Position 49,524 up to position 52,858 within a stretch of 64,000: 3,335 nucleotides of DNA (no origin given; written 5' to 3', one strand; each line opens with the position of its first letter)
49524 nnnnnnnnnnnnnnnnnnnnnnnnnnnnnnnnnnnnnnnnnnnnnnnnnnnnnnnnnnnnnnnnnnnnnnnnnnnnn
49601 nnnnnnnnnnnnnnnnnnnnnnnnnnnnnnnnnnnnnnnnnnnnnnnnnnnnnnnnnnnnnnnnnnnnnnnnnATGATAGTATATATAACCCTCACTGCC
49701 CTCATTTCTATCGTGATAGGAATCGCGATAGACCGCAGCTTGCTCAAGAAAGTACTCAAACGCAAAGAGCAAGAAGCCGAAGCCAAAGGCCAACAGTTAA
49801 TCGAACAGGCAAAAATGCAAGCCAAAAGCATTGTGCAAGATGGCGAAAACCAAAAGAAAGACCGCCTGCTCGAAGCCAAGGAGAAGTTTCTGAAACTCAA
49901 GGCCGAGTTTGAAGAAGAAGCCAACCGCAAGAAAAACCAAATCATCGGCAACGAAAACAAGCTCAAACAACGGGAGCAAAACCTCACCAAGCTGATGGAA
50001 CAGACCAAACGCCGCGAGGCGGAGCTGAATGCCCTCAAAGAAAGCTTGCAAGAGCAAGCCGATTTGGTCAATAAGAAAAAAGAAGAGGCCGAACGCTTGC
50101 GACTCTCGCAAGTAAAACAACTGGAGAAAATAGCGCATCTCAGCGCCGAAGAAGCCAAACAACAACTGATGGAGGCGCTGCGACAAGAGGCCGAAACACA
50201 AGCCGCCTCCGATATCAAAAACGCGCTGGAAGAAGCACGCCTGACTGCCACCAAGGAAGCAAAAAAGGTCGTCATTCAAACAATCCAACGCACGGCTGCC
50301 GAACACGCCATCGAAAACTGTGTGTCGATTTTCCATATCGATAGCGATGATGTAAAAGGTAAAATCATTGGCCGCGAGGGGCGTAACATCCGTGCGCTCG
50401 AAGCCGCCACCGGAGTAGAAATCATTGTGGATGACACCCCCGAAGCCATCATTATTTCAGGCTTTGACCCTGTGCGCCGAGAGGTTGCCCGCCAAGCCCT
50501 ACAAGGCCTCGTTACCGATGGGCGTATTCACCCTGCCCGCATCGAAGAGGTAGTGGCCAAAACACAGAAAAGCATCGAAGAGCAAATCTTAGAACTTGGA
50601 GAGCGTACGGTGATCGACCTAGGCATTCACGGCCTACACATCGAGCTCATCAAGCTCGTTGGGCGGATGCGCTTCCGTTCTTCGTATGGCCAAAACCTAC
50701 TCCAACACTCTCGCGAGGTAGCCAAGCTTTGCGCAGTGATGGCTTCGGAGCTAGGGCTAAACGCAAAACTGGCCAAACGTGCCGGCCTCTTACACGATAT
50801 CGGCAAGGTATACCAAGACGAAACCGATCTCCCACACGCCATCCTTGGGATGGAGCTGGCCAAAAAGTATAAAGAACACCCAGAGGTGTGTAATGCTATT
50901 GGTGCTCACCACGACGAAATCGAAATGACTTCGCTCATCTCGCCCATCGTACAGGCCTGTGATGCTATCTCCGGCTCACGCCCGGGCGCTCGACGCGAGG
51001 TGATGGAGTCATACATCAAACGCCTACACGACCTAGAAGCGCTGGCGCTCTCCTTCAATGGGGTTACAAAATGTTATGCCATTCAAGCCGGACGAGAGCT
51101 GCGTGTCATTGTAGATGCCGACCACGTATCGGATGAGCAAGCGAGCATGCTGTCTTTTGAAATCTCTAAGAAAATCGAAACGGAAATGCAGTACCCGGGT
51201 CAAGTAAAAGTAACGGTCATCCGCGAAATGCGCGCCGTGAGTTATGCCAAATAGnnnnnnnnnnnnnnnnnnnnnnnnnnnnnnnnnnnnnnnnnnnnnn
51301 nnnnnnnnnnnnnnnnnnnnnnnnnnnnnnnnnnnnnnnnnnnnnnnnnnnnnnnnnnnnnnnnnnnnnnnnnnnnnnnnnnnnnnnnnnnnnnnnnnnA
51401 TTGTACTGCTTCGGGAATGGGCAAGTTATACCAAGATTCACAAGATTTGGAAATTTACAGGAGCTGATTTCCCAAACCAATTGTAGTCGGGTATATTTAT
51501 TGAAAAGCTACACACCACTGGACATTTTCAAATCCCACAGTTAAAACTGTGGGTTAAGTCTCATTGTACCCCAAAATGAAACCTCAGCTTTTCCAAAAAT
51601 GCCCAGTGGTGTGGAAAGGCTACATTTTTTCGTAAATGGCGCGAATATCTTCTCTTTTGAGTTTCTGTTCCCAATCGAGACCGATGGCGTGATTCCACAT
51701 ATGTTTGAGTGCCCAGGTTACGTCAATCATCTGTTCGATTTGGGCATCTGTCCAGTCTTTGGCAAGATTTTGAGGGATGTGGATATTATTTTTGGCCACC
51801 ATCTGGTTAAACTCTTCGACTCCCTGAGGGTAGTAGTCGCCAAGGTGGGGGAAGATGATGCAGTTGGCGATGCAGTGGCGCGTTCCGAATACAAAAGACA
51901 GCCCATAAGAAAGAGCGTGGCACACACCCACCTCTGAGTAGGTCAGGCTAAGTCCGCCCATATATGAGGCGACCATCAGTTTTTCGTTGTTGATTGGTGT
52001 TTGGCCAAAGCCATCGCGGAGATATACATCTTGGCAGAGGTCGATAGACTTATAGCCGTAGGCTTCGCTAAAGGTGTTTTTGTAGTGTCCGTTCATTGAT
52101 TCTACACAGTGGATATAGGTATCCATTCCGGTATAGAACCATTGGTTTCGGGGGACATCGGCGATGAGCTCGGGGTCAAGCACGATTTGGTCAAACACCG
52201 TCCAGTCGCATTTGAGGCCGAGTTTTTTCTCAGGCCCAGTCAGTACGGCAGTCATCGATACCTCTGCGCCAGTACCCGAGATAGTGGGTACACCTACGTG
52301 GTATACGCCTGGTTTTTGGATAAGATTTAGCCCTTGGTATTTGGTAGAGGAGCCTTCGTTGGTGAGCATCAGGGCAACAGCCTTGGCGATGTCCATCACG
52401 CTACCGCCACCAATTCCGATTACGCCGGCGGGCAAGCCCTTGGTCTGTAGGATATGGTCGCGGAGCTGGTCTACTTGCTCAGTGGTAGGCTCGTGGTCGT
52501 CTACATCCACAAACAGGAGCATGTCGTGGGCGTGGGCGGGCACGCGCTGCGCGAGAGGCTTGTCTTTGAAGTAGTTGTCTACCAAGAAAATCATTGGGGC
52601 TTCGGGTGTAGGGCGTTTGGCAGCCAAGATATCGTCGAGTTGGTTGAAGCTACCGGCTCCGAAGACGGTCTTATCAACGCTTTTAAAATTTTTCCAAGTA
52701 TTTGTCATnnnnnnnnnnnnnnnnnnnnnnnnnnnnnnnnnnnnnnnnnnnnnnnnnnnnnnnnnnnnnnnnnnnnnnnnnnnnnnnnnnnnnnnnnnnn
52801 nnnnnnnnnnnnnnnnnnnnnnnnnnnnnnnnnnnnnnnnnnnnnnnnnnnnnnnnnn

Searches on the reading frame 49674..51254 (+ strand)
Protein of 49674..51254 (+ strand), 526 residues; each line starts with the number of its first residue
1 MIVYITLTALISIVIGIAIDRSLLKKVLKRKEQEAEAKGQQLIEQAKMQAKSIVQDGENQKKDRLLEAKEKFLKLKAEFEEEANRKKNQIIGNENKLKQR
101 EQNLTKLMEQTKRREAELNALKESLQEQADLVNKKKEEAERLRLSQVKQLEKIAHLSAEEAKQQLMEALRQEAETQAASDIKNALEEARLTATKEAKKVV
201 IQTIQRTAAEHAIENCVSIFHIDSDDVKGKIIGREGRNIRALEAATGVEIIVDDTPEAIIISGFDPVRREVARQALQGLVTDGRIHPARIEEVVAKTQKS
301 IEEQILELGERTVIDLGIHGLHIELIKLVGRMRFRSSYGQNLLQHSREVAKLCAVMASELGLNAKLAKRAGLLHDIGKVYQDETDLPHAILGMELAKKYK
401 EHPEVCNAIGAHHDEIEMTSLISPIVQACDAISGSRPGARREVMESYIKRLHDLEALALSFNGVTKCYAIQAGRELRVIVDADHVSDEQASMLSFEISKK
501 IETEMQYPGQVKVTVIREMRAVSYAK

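Call 15: search_protein_families(library=ncbifam, proteins=[window:49674-51254:+], max_evalue=0.00001)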
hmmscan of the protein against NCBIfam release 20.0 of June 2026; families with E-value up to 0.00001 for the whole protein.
window:49674-51254:+ (526 aa): 10 families
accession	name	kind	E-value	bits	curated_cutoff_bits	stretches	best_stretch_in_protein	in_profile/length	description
TIGR03319.1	RNase_Y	equivalog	3.7e-197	655.9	454.35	1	7-526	2-514/514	ribonuclease Y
NF000997.0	PRK00106.1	equivalog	9.7e-153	509.5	937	1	3-526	5-535/535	ribonuclease Y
NF009344.0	PRK12705.1-1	equivalog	5.4e-150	500.7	831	1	81-526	127-572/572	hypothetical protein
NF009345.0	PRK12705.1-2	equivalog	2e-149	498.4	904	1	48-526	38-509/509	hypothetical protein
NF009347.0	PRK12705.1-4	equivalog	1.2e-79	268.2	579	1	99-520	41-464/473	hypothetical protein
TIGR00277.1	HDIG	domain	2.3e-21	75.5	27.6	1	338-414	1-83/84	HDIG domain-containing metalloprotein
NF009346.0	PRK12705.1-3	equivalog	6.8e-19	68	545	1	216-444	172-401/493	hypothetical protein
NF010328.0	PRK13763.1-3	equivalog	1.1e-06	28.6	194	1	227-287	119-175/197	putative RNA-processing protein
TIGR03665.1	arCOG04150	hypoth_equivalog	2.3e-06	27.5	114.2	0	226-286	98-154/173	arCOG04150 universal archaeal KH domain protein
NF005519.0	PRK07152.1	equivalog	5e-06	25.7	315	1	339-385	194-240/361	nicotinate-nucleotide adenylyltransferase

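Call 17: find_encoding_contigs(protein=window:49674-51254:+, flank=5000, max_places=6)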
Protein window:49674-51254:+ (526 aa): 1 contig read that carries it; 1 place shown.
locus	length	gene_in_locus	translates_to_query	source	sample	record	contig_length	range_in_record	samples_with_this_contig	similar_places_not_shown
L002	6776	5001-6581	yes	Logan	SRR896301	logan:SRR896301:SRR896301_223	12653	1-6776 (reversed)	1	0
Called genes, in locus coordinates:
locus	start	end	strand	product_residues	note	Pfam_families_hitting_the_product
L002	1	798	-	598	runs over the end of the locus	PF02771:Acyl-CoA_dh_N, PF02770:Acyl-CoA_dh_M, PF00441:Acyl-CoA_dh_1, PF08028:Acyl-CoA_dh_2, PF22924:ACOX_C_alpha1, PF21263:Acyl-CoA-dh_C, PF21343:ACAD9-ACADV_C (weak)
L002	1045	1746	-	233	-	PF03588:Leu_Phe_trans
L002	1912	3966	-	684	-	PF03190:Thioredox_DsbH, PF13098:Thioredoxin_2 (weak), PF13899:Thioredoxin_7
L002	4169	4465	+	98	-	-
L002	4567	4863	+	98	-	PF05164:ZapA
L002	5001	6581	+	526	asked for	PF12072:RNase_Y_N, PF00013:KH_1, PF08668:HDOD (faint), PF01966:HD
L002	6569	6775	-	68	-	?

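Call 19: find_related_loci(query=window:49674-51254:+, collection=genome_contigs, flank=10000)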
Query window:49674-51254:+ (526 aa) in genome_contigs; peptide patterns used: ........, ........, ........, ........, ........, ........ (x = any residue, [..] = any of these).
600 stretches matched a pattern (row limit reached: there are more); 592 encode a relative of the query (tblastn E <= 1e-3); the best 80 are kept; 80 distinct loci.
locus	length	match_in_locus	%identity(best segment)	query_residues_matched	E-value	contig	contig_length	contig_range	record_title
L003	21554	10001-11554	74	2-526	0e+0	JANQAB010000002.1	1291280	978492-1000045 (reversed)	MAG: Sporocytophaga sp. isolate 29_gen_w_cov.4 c338, whole genome shotgun sequence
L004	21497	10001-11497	76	21-526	0e+0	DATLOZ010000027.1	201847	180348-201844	MAG TPA_asm: Cytophagaceae bacterium isolate SMAG_U13839 k141_3117746, whole genome shotgun sequence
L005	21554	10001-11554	72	2-526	0e+0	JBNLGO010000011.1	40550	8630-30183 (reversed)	MAG: Cyclobacteriaceae bacterium isolate C1.bin.15.strict NODE_11_length_40550_cov_2.673264, whole genome shotgun sequen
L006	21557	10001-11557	70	1-526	0e+0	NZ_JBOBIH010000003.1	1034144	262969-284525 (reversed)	Dyadobacter sp. BHUBP1 3, whole genome shotgun sequence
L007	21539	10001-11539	73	7-526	0e+0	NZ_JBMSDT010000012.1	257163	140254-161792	Larkinella sp. VNQ87 contig12, whole genome shotgun sequence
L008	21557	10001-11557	70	1-526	0e+0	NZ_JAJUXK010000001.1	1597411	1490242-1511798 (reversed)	Dyadobacter sp. CY343 Scaffold1_1, whole genome shotgun sequence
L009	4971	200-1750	70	3-526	0e+0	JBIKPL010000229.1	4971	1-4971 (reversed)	MAG: Cytophagales bacterium isolate ME2015-04-11_3300034167_group6_bin85 Rohwer_bin651_scaffold_11593_c1, whole genome s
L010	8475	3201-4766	72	1-526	0e+0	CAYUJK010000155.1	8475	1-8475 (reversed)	MAG TPA_asm: uncultured Roseivirgaceae bacterium isolate SRP268622_co1_13 genome assembly, contig: NODE_20365_length_847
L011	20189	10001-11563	71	1-526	0e+0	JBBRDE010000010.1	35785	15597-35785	MAG: Cytophagales bacterium isolate Co_metawrap_2438 Cmw_2438_k141_22185549_length_35785_cov_8.6853, whole genome shotgu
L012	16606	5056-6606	71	3-526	0e+0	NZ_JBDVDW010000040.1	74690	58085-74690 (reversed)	MAG: Reichenbachiella sp. isolate CB.54.F.C2_137_011 CB_54_F_C2_137_011_000000000040, whole genome shotgun sequence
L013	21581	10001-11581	70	7-526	0e+0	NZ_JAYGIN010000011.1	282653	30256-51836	Arcicella sp. LKC2W LKC2W_ctg011, whole genome shotgun sequence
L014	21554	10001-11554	72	2-526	0e+0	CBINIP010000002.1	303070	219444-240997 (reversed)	MAG TPA_asm: uncultured Pontibacter sp. isolate SRR16817047_binner12_Refined_5 genome assembly, contig: ERZ27392949.8, w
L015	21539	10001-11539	73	7-526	0e+0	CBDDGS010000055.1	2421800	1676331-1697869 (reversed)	MAG: Cyclobacteriaceae bacterium isolate 7bf65b70-e105-457f-9ef6-09cd8f831aad genome assembly, contig: contig_53, whole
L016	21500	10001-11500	72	20-526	0e+0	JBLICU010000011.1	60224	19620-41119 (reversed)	MAG: Cyclobacteriaceae bacterium isolate 3300053698_24 Ga0535657_0000416, whole genome shotgun sequence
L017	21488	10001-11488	72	24-526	0e+0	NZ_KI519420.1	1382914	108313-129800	Runella limosa DSM 17973 K339DRAFT_scaffold00001.1, whole genome shotgun sequence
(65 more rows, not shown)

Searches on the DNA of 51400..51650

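Call 49: search_rna_families(source=window, start=51400, end=51650, threshold=evalue, max_evalue=10)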
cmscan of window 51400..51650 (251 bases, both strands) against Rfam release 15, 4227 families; matches with E-value up to 10: 3.
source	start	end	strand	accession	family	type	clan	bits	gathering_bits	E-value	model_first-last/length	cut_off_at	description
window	51512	51612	-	RF01418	HIV_POL-1_SL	Cis-reg;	-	17.7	54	0.47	1-113/113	no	HIV pol-1 stem loop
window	51589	51618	-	RF01350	CRISPR-DR41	Gene; CRISPR;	-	16.7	36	1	1-29/29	no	CRISPR RNA direct repeat element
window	51439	51482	-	RF04001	mir-7918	Gene; miRNA;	-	13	80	6.5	1-58/58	no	mir-7918 microRNA precursor family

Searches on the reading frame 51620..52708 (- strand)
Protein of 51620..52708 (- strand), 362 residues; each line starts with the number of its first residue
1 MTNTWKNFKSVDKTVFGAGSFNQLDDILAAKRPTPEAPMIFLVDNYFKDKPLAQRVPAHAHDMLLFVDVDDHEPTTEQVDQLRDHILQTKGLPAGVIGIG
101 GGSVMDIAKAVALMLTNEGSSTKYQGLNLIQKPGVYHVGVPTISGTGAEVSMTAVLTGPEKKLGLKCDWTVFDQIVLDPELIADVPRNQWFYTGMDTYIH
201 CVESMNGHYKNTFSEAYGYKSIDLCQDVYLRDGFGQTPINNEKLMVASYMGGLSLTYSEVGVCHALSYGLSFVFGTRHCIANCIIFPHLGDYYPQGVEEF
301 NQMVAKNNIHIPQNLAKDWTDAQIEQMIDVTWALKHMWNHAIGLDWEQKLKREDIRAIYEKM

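Call 15: search_protein_families(library=ncbifam, proteins=[window:51620-52708:-], max_evalue=0.00001)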
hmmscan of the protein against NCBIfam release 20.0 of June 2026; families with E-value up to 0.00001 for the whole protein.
window:51620-52708:- (362 aa): 13 families
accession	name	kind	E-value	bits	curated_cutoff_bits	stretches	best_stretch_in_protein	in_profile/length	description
NF041833.1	Fe_ADH_ErcA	equivalog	3.7e-31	108.6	550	1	57-336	55-331/382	alcohol dehydrogenase-like regulatory protein ErcA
NF050025.1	SulfAcetaldRedSarD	equivalog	9.1e-31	107.1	700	1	8-287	5-285/385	sulfoacetaldehyde reductase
NF007911.0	PRK10624.1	equivalog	9.7e-30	103.8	537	1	73-330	70-329/382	lactaldehyde reductase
TIGR02638.1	lactal_redase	equivalog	6.6e-29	100.9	523.15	1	73-327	69-327/379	lactaldehyde reductase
NF058672.1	4HyButDHCUPNE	equivalog_domain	4.1e-28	98.6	500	1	16-298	12-296/378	4-hydroxybutyrate dehydrogenase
NF010378.0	PRK13805.1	equivalog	1.1e-27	96.2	951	1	58-298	510-762/872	bifunctional acetaldehyde-CoA/alcohol dehydrogenase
NF053866.1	CholDhdGbsBBac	equivalog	2e-23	82.7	550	1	51-326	56-335/392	choline dehydrogenase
NF011998.0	PRK15454.1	equivalog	2.7e-23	82.4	556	1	94-309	108-318/395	ethanolamine utilization ethanol dehydrogenase EutG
TIGR03405.1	Phn_Fe-ADH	equivalog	3.5e-23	82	423.7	1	15-288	8-283/355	iron-containing alcohol dehydrogenase PsrA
NF007363.0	PRK09860.1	equivalog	1.3e-19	70.6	581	1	67-294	65-293/383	L-threonine dehydrogenase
TIGR04266.1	NDMA_methanol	equivalog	3.3e-16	59.1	625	1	88-328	90-339/420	NDMA-dependent methanol dehydrogenase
NF041822.1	daptide_DH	equivalog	1.7e-11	43.6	300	1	41-189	5-159/363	daptide-type RiPP biosynthesis dehydogenase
NF006941.0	PRK09423.1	subfamily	2.8e-06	26.4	336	0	49-116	41-108/367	glycerol dehydrogenase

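Call 29: find_homologous_proteins(query=window:51620-52708:-, max_evalue=1e-30)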
Query window:51620-52708:- (362 aa): 7978 proteins with E <= 1e-30 among 8000 candidates; the best 120 are listed.
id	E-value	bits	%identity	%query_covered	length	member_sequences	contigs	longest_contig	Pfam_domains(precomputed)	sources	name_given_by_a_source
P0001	1.4e-251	852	100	100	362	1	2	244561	PF25137.1,PF00465.26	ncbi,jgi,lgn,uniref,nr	ncbi:iron-containing alcohol dehydrogenase family protein [Eisenibacter elegans]|jgi:3-deoxy-alpha-D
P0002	6.2e-199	679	80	99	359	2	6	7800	PF13685.13,PF25137.1,PF00465.26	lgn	-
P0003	2.9e-196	670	79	99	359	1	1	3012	PF25137.1,PF00465.26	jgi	jgi:3-deoxy-alpha-D-manno-octulosonate 8-oxidase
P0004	7.6e-196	669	79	99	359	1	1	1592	PF25137.1,PF00465.26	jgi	jgi:3-deoxy-alpha-D-manno-octulosonate 8-oxidase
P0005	5.9e-192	656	77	99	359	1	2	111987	PF25137.1,PF00465.26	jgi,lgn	jgi:3-deoxy-alpha-D-manno-octulosonate 8-oxidase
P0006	2.6e-188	644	78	99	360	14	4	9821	PF25137.1,PF00465.26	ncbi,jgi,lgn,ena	jgi:3-deoxy-alpha-D-manno-octulosonate 8-oxidase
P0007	2.9e-188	644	75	99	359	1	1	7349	PF13685.13,PF25137.1,PF00465.26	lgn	-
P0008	7.4e-187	639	76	99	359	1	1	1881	PF13685.13,PF25137.1,PF00465.26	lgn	-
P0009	8.5e-187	639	73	100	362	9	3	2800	PF25137.1,PF00465.26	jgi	jgi:3-deoxy-alpha-D-manno-octulosonate 8-oxidase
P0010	1.1e-185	635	75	99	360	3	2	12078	PF25137.1,PF00465.26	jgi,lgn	jgi:3-deoxy-alpha-D-manno-octulosonate 8-oxidase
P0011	3.9e-184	630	75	99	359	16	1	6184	PF25137.1,PF00465.26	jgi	jgi:3-deoxy-alpha-D-manno-octulosonate 8-oxidase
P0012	5.5e-184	630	74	99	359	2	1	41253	PF25137.1,PF00465.26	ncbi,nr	ncbi:MAG: iron-containing alcohol dehydrogenase [Cytophagales bacterium]|nr:MAG: iron-containing alc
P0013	8.3e-184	629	73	99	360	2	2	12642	PF25137.1,PF00465.26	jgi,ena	jgi:3-deoxy-alpha-D-manno-octulosonate 8-oxidase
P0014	3.1e-183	627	76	99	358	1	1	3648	PF25137.1,PF00465.26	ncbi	-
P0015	5.7e-183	626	74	99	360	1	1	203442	PF25137.1,PF00465.26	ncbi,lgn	-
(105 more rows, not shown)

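Call 37: find_encoding_contigs(protein=P0001, flank=10000, max_places=10)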
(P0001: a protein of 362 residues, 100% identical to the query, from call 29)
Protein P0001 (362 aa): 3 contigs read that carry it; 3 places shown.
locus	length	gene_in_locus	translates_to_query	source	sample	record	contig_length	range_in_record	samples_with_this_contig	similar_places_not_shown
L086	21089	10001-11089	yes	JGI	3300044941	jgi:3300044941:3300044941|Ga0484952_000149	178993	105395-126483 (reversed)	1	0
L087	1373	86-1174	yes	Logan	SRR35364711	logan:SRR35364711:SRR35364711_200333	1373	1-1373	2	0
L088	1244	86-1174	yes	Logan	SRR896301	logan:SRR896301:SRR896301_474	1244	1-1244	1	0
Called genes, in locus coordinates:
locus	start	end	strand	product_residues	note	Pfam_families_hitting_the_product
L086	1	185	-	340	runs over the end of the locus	PF03372:Exo_endo_phos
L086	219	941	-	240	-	PF01503:PRA-PH (faint), PF03819:MazG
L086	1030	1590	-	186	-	PF09345:SiaC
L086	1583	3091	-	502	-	PF03853:YjeF_N, PF01256:Carb_kinase, PF08543:Phos_pyr_kin (weak)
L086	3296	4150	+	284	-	PF01177:Asp_Glu_race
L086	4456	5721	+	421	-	-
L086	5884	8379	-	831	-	PF10101:DUF2339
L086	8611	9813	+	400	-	PF00155:Aminotran_1_2, PF01041:DegT_DnrJ_EryC1, PF00266:Aminotran_5 (weak), PF01212:Beta_elim_lyase (weak)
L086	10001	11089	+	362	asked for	PF00465:Fe-ADH, PF25137:ADH_Fe_C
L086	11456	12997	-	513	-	PF12072:RNase_Y_N, PF00013:KH_1, PF01966:HD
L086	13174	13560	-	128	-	PF05164:ZapA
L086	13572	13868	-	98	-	-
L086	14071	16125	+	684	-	PF03190:Thioredox_DsbH, PF13098:Thioredoxin_2 (weak), PF13899:Thioredoxin_7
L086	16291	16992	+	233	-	PF03588:Leu_Phe_trans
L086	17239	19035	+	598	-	PF02771:Acyl-CoA_dh_N, PF02770:Acyl-CoA_dh_M, PF00441:Acyl-CoA_dh_1, PF08028:Acyl-CoA_dh_2, PF22924:ACOX_C_alpha1, PF21263:Acyl-CoA-dh_C, PF21343:ACAD9-ACADV_C (weak)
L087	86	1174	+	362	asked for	PF00465:Fe-ADH, PF25137:ADH_Fe_C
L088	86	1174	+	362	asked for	PF00465:Fe-ADH, PF25137:ADH_Fe_C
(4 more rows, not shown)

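Call 43: find_encoding_contigs(protein=P0005, flank=10000, max_places=3)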
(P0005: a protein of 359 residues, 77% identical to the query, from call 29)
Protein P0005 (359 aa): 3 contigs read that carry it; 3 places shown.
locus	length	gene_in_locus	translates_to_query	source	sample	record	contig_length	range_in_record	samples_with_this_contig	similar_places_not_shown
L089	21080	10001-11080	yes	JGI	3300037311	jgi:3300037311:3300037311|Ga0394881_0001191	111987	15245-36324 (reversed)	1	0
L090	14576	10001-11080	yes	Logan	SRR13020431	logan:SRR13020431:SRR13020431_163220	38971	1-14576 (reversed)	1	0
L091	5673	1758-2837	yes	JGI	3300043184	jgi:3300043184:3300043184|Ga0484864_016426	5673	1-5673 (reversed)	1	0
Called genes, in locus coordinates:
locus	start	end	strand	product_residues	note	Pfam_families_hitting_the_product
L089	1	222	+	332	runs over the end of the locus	PF00535:Glycos_transf_2, PF10111:Glyco_tranf_2_2, PF13641:Glyco_tranf_2_3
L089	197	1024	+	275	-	PF05050:Methyltransf_21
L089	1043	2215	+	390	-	PF13439:Glyco_transf_4 (weak), PF00534:Glycos_transf_1, PF13692:Glyco_trans_1_4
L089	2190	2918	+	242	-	PF08241:Methyltransf_11, PF13489:Methyltransf_23 (weak), PF13847:Methyltransf_31 (faint), PF01209:Ubie_methyltran (faint), PF13649:Methyltransf_25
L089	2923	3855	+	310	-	PF00535:Glycos_transf_2, PF10111:Glyco_tranf_2_2, PF13506:Glyco_transf_21, PF13641:Glyco_tranf_2_3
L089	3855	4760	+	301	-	-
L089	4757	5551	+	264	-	PF05711:TylF, PF13578:Methyltransf_24 (weak)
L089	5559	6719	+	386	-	PF13439:Glyco_transf_4, PF00534:Glycos_transf_1, PF13692:Glyco_trans_1_4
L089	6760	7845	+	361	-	PF00535:Glycos_transf_2, PF10111:Glyco_tranf_2_2, PF13641:Glyco_tranf_2_3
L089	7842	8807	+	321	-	-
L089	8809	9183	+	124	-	PF00581:Rhodanese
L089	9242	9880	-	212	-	-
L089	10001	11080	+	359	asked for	PF00465:Fe-ADH, PF25137:ADH_Fe_C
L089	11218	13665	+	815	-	PF00696:AA_kinase, PF01842:ACT (weak), PF13840:ACT_7 (weak), PF22468:ACT_9, PF13840:ACT_7, PF22468:ACT_9, PF03447:NAD_binding_3, PF00742:Homoserine_dh, +1 more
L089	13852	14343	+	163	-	-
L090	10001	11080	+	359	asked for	PF00465:Fe-ADH, PF25137:ADH_Fe_C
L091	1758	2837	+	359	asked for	PF00465:Fe-ADH, PF25137:ADH_Fe_C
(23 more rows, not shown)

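Call 44: find_encoding_contigs(protein=P0002, flank=10000, max_places=6)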
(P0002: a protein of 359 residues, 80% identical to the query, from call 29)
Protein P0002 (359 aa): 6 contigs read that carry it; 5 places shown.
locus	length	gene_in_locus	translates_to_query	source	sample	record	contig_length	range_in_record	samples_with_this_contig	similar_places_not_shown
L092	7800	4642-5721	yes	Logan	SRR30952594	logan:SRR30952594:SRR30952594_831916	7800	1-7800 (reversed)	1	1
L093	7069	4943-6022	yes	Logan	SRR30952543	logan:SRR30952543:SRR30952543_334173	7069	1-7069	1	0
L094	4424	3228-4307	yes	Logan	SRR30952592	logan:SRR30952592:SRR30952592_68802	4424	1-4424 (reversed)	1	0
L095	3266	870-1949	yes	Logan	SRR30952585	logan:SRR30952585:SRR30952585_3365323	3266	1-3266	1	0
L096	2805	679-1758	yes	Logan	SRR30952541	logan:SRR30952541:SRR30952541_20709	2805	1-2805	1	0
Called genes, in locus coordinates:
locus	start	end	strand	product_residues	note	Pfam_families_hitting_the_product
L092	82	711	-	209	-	-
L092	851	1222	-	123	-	-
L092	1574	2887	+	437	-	PF00909:Ammonium_transp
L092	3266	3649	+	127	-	-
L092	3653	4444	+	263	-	PF00005:ABC_tran, PF13304:AAA_21 (faint)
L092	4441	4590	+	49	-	-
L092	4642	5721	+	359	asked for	PF00465:Fe-ADH, PF13685:Fe-ADH_2 (weak), PF25137:ADH_Fe_C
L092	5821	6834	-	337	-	-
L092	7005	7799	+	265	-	?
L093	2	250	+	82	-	?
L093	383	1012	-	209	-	-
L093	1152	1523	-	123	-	-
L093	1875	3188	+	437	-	PF00909:Ammonium_transp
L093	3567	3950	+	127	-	-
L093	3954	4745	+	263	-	PF00005:ABC_tran, PF13304:AAA_21 (faint)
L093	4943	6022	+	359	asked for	PF00465:Fe-ADH, PF13685:Fe-ADH_2 (weak), PF25137:ADH_Fe_C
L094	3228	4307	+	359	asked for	PF00465:Fe-ADH, PF13685:Fe-ADH_2 (weak), PF25137:ADH_Fe_C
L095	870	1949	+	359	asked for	PF00465:Fe-ADH, PF13685:Fe-ADH_2 (weak), PF25137:ADH_Fe_C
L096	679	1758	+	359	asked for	PF00465:Fe-ADH, PF13685:Fe-ADH_2 (weak), PF25137:ADH_Fe_C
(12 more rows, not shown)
